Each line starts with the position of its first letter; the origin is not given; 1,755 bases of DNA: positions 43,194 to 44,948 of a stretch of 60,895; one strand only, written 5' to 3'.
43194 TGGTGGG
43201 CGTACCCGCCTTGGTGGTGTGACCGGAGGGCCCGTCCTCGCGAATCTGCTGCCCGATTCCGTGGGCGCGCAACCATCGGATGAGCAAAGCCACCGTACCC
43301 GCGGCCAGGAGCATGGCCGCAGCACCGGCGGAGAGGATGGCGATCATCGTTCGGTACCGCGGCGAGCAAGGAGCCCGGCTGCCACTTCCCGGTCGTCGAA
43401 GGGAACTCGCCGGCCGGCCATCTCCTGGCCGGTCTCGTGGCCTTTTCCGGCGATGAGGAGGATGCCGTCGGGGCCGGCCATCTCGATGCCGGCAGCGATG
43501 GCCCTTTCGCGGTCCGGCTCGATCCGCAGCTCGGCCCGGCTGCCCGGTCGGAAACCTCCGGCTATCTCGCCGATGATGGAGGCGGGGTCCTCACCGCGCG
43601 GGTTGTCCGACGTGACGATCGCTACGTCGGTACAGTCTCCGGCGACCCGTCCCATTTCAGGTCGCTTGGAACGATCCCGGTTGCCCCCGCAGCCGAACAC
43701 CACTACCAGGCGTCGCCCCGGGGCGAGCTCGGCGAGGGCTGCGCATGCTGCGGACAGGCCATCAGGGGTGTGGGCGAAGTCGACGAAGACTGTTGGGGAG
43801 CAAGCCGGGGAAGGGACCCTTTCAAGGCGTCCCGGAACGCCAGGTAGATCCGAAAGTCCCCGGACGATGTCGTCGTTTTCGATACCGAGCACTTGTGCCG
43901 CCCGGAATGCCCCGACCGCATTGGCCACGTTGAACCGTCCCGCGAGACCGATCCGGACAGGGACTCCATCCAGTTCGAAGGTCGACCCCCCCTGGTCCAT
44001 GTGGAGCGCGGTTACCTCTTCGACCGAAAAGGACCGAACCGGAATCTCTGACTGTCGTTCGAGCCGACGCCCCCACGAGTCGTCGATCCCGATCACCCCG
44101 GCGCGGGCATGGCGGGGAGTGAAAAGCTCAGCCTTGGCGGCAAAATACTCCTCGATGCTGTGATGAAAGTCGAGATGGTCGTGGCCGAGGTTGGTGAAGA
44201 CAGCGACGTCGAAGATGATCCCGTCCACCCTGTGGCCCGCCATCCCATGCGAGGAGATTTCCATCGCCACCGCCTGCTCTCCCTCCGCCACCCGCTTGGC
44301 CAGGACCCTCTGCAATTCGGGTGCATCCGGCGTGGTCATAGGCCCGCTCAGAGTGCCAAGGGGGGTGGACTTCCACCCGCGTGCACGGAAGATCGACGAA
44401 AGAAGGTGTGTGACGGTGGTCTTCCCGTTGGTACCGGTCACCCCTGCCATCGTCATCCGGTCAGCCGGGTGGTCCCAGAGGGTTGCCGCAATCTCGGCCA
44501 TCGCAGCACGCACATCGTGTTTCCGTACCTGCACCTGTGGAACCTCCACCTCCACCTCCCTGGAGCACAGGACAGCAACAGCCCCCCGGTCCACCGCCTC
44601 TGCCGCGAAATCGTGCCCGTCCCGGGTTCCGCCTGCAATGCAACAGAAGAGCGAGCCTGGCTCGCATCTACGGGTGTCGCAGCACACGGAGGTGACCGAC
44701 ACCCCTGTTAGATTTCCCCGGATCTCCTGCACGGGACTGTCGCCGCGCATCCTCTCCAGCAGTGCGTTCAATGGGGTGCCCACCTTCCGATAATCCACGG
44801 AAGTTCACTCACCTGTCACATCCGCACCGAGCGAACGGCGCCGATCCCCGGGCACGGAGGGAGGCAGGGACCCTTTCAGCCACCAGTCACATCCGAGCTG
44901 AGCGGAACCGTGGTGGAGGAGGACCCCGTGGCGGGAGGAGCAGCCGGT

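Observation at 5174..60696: Very dense set of perfect short tandem duplications in core genes and on gene junctions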

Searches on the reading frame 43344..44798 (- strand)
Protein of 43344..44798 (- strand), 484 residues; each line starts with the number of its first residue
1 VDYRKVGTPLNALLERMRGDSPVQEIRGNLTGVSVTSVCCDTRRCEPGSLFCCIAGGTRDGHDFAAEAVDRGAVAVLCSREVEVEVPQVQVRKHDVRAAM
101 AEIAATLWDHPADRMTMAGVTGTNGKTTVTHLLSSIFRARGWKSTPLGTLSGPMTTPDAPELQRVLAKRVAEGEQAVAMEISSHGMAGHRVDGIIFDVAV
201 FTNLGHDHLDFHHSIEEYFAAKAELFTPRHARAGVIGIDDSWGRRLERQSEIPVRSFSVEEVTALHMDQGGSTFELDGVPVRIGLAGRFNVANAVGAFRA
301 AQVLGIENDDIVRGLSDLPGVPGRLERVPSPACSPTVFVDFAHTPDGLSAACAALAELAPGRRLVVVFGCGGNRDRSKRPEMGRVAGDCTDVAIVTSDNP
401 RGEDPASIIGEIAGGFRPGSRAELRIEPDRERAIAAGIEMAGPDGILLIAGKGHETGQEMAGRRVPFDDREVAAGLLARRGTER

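Call 10: find_encoding_contigs(protein=window:43344-44798:-, flank=10000, max_places=10)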
Protein window:43344-44798:- (484 aa): 13 contigs read that carry it; 7 places shown.
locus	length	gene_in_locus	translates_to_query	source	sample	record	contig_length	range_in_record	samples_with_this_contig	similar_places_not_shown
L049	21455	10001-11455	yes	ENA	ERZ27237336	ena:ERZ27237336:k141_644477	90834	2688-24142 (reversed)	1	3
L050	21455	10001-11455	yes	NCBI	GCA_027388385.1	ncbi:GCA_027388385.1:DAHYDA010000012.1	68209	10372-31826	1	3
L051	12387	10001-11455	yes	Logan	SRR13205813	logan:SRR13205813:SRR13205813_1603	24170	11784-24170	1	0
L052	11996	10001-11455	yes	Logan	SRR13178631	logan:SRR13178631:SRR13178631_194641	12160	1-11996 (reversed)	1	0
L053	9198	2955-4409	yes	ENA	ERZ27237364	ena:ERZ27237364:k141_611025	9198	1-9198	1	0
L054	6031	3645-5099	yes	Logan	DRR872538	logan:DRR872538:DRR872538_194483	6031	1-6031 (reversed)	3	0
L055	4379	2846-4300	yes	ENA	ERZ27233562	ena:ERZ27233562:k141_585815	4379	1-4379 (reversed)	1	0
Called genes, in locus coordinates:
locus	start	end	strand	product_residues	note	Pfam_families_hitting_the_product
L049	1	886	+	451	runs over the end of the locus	PF00817:IMS, PF21999:IMS_HHH_1 (weak), PF11799:IMS_C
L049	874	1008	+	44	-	-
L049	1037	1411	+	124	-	PF11239:DUF3040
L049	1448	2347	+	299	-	PF00480:ROK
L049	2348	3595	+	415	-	PF02771:Acyl-CoA_dh_N, PF02770:Acyl-CoA_dh_M, PF00441:Acyl-CoA_dh_1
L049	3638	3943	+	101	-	-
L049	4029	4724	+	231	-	PF01844:HNH, PF14279:HNH_5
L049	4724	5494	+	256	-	PF21948:LplA-B_cat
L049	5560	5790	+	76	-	-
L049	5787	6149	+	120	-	PF02381:MraZ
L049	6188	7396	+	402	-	PF01795:Methyltransf_5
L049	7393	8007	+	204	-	-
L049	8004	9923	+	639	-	PF03717:PBP_dimer, PF00905:Transpeptidase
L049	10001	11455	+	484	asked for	PF01225:Mur_ligase, PF08245:Mur_ligase_M, PF02875:Mur_ligase_C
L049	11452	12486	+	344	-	PF10555:MraY_sig1 (weak), PF00953:Glycos_transf_4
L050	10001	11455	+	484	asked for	PF01225:Mur_ligase, PF08245:Mur_ligase_M, PF02875:Mur_ligase_C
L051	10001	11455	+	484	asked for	PF01225:Mur_ligase, PF08245:Mur_ligase_M, PF02875:Mur_ligase_C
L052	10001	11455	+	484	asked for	PF01225:Mur_ligase, PF08245:Mur_ligase_M, PF02875:Mur_ligase_C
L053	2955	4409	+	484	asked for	PF01225:Mur_ligase, PF08245:Mur_ligase_M, PF02875:Mur_ligase_C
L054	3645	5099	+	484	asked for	PF01225:Mur_ligase, PF08245:Mur_ligase_M, PF02875:Mur_ligase_C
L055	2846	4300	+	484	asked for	PF01225:Mur_ligase, PF08245:Mur_ligase_M, PF02875:Mur_ligase_C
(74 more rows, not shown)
